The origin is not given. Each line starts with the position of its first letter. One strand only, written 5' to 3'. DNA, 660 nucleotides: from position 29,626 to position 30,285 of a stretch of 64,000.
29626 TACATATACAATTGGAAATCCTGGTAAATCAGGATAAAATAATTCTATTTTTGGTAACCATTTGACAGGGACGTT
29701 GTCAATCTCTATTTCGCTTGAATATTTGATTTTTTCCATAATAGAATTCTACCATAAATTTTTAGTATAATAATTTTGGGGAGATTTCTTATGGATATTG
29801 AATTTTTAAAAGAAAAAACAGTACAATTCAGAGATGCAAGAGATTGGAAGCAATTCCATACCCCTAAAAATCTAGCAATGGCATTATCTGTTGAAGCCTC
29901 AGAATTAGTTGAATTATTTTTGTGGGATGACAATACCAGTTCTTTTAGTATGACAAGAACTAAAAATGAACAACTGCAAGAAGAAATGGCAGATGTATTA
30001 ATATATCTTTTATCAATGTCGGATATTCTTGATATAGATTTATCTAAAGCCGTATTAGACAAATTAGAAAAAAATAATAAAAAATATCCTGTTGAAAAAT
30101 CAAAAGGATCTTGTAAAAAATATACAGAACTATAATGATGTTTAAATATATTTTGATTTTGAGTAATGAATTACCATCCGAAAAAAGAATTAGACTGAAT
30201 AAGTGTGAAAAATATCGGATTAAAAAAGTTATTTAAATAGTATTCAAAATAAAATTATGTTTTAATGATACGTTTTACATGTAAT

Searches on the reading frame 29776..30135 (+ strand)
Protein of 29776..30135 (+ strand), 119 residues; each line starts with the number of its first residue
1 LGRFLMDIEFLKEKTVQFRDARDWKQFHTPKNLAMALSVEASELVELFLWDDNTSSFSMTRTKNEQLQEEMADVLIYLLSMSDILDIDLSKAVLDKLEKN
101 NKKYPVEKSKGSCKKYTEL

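Call 3: search_protein_families(library=pfam, proteins=[window:29776-30135:+], max_evalue=0.1)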
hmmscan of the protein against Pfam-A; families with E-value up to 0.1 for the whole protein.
window:29776-30135:+ (119 aa): 5 families
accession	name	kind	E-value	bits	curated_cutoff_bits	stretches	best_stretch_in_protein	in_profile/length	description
PF12643.12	MazG-like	-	5.4e-18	65.5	27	1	37-119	3-85/85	MazG-like family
PF03819.22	MazG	-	2.1e-06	28.3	22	1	29-105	2-71/74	MazG nucleotide pyrophosphohydrolase domain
PF08761.16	dUTPase_2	-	0.0096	16.7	22.9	1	30-98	29-95/162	dUTPase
PF19417.4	RnlA_toxin_N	-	0.076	13.7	24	0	29-75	37-82/82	RNase LS, bacterial toxin N-terminal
PF23988.1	DUF7309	-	0.097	12.5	27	0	7-48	98-139/170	Domain of unknown function (DUF7309)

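Call 4: search_protein_families(library=padloc, proteins=[window:29776-30135:+], max_evalue=0.1)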
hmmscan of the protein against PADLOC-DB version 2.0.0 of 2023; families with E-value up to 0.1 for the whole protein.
window:29776-30135:+ (119 aa): 0 families
